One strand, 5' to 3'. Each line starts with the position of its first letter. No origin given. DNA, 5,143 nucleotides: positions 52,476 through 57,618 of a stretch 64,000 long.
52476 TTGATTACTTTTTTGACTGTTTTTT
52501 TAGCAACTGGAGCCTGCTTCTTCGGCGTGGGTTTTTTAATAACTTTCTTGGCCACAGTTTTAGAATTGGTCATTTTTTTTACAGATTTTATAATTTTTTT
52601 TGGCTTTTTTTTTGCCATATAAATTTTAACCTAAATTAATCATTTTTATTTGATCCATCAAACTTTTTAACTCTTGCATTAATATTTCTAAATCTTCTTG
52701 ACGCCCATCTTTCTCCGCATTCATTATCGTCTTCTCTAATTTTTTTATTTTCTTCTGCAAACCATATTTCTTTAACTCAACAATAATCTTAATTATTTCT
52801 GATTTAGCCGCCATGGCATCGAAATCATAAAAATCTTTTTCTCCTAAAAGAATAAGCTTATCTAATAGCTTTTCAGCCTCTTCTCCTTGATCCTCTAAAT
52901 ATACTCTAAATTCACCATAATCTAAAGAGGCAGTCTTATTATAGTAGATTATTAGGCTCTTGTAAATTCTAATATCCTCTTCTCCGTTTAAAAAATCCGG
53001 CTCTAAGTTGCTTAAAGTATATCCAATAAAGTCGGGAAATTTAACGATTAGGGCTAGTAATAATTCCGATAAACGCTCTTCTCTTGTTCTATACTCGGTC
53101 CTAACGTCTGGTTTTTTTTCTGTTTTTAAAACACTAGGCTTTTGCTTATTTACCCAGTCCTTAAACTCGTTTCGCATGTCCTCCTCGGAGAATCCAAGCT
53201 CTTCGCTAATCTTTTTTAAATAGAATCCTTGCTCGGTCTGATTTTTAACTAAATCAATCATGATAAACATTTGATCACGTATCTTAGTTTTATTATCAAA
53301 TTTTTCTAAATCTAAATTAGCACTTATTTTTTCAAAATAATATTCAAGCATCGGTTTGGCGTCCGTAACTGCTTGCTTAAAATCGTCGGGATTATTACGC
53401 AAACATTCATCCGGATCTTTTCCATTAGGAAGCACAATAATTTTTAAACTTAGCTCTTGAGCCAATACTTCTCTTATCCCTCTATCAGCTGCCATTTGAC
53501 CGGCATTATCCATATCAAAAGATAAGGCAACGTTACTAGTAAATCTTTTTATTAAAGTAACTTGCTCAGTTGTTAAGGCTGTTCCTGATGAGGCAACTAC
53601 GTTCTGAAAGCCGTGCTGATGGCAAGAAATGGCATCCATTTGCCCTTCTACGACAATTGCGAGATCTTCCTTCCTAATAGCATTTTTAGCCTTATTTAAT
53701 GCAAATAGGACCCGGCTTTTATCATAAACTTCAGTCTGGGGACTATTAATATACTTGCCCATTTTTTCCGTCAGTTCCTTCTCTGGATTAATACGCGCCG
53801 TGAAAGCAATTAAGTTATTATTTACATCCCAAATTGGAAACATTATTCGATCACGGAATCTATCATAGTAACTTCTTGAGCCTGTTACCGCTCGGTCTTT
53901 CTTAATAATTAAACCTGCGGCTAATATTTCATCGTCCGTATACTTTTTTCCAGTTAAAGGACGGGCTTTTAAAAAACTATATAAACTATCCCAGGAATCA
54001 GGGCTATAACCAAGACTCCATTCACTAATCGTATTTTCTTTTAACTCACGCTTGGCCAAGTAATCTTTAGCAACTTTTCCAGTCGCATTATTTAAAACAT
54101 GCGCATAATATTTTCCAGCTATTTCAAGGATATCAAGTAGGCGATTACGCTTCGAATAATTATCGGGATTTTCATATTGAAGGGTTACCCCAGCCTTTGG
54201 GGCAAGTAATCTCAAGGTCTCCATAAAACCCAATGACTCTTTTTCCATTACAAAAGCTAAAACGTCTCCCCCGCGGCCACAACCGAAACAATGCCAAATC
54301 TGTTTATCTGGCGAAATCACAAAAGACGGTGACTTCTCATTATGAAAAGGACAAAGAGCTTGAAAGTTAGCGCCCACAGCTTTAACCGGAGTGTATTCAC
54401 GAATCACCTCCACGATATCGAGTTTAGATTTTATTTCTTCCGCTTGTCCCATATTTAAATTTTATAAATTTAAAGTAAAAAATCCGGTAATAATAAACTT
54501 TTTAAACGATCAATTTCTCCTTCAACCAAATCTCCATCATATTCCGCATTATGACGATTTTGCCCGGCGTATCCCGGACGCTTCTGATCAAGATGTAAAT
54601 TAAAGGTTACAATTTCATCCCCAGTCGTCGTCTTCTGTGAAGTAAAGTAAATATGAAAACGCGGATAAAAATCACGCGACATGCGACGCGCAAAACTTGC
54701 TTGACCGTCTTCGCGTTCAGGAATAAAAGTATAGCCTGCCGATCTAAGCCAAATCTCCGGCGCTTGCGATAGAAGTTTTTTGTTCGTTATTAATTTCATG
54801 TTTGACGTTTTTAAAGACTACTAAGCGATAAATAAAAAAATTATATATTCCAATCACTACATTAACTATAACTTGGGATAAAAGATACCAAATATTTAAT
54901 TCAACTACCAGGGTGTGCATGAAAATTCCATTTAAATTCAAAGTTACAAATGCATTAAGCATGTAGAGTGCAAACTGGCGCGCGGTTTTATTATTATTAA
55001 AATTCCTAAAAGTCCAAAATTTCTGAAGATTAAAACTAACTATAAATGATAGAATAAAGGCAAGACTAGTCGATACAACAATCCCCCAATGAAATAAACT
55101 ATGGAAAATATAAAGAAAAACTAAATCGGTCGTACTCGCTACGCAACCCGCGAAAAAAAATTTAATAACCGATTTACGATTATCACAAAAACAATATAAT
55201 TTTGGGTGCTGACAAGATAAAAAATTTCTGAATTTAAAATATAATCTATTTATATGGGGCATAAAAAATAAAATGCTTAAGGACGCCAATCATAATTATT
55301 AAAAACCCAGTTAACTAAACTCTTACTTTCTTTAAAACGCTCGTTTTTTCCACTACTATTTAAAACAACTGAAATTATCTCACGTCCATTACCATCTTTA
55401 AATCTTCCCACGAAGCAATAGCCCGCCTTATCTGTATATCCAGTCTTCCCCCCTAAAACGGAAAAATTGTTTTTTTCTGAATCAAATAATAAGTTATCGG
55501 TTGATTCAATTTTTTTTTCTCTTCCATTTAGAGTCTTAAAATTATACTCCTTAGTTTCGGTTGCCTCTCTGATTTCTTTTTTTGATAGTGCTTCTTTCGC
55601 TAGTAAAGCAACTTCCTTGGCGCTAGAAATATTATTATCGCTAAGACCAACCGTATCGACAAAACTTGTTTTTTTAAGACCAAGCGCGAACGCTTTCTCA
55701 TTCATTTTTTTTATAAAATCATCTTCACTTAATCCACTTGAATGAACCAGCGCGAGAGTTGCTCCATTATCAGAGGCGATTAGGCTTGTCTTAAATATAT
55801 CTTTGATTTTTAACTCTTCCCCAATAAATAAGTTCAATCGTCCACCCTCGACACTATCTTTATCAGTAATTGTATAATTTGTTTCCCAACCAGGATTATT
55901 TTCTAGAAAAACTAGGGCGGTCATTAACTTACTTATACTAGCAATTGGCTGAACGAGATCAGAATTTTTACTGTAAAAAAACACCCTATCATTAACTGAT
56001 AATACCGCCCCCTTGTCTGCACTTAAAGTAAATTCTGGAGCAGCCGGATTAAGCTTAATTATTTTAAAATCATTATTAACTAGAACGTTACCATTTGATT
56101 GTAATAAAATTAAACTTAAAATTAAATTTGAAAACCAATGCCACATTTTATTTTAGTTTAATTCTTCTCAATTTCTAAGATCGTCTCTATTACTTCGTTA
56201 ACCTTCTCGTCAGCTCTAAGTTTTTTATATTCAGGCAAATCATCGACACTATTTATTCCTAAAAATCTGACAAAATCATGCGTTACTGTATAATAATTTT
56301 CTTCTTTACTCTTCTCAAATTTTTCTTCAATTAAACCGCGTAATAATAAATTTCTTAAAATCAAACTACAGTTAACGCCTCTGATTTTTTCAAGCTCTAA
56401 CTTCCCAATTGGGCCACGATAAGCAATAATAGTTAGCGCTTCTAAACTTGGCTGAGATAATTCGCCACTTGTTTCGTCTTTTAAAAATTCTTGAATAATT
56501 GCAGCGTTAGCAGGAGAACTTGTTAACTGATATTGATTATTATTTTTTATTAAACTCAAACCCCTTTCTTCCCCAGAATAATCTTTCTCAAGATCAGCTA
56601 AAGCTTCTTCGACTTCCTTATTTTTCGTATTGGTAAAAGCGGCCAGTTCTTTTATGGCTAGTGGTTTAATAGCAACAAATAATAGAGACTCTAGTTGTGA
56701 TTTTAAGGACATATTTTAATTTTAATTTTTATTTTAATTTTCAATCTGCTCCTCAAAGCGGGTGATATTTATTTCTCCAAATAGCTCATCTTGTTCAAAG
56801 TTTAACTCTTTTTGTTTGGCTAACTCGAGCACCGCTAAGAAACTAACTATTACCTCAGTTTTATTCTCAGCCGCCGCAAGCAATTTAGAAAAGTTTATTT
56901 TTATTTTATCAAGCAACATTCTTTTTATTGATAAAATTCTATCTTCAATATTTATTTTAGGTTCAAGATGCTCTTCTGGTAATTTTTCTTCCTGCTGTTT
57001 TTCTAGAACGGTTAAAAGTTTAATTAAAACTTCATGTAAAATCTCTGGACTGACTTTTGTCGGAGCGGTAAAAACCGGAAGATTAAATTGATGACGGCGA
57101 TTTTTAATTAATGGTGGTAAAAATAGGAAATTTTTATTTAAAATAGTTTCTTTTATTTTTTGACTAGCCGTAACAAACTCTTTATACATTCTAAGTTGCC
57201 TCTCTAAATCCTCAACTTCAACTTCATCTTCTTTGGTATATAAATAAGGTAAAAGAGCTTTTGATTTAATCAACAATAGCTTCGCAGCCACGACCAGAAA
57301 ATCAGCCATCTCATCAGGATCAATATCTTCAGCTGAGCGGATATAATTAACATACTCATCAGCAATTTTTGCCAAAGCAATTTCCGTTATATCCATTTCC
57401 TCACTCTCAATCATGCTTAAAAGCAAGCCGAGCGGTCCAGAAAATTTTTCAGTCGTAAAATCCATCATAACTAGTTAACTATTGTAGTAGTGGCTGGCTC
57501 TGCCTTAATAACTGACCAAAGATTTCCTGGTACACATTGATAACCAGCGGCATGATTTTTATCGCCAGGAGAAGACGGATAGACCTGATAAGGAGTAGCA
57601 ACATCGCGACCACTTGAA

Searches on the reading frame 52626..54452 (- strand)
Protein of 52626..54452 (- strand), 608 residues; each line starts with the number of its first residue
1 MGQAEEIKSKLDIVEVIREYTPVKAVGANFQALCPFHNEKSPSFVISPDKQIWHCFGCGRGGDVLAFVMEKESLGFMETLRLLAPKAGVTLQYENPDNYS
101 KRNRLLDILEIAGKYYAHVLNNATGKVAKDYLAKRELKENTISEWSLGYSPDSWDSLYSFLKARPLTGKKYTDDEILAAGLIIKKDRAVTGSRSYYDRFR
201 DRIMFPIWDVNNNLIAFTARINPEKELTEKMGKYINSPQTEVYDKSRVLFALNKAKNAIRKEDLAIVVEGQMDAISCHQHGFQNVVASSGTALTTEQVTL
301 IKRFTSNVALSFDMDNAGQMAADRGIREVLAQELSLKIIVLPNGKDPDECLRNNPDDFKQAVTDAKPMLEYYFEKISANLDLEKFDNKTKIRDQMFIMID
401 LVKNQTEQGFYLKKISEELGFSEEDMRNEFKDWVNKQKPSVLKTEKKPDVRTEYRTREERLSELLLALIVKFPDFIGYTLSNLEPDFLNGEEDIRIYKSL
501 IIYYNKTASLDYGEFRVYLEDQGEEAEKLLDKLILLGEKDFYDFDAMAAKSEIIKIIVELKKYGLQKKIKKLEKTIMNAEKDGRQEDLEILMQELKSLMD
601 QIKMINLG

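Call 71: search_protein_families(library=pfam, proteins=[window:52626-54452:-], max_evalue=0.00001)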
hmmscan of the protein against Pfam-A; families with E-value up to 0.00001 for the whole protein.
window:52626-54452:- (608 aa): 6 families
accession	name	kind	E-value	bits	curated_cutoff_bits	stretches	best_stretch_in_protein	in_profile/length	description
PF08275.17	DNAG_N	-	3.3e-33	115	26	1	115-256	1-128/128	DNA primase catalytic core, N-terminal domain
PF01807.25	Zn_ribbon_DnaG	-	1.9e-32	111.4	24.9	1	5-94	7-96/98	CHC2 zinc finger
PF13155.12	Toprim_2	-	1.6e-22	80.1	22.1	1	266-351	1-88/88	Toprim-like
PF13662.12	Toprim_4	-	2.9e-16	59.9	25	1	264-338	2-83/85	Toprim domain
PF01751.28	Toprim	-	1.3e-10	41.7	23.1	1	266-326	3-77/96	Toprim domain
PF13362.12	Toprim_3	-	4.4e-06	27.5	27.2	1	265-353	2-91/95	Toprim domain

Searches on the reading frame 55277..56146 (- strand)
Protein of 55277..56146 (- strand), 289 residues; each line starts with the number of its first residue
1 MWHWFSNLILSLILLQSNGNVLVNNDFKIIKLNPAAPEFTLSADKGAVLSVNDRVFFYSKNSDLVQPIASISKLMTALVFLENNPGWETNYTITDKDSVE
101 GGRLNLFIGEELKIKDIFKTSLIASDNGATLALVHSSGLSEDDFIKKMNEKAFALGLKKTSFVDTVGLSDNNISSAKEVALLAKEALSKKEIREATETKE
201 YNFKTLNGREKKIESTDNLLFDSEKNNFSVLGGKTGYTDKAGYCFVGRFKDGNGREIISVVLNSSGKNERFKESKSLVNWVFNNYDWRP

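Call 71: search_protein_families(library=pfam, proteins=[window:55277-56146:-], max_evalue=0.00001)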
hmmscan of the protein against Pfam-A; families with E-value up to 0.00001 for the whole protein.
window:55277-56146:- (289 aa): 2 families
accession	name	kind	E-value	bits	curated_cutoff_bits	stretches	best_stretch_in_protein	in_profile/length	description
PF00768.25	Peptidase_S11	-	7.7e-45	153.6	27.6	1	43-265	12-238/239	D-alanyl-D-alanine carboxypeptidase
PF13354.11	Beta-lactamase2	-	5.6e-07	29.6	22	1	58-184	13-144/214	Beta-lactamase enzyme family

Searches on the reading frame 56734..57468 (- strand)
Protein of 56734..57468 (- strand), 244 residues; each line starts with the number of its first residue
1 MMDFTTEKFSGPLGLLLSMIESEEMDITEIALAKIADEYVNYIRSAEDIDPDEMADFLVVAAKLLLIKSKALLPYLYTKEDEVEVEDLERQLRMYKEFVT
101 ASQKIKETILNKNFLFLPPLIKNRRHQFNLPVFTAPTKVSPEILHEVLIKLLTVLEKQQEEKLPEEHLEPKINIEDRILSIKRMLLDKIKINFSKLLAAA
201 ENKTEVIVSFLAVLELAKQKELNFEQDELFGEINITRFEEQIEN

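Call 71: search_protein_families(library=pfam, proteins=[window:56734-57468:-], max_evalue=0.00001)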
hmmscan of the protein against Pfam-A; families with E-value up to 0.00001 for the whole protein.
window:56734-57468:- (244 aa): 1 family
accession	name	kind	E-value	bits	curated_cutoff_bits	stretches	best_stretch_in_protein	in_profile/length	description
PF02616.19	SMC_ScpA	-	3.8e-22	79.9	24.6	1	19-236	1-230/232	Segregation and condensation protein ScpA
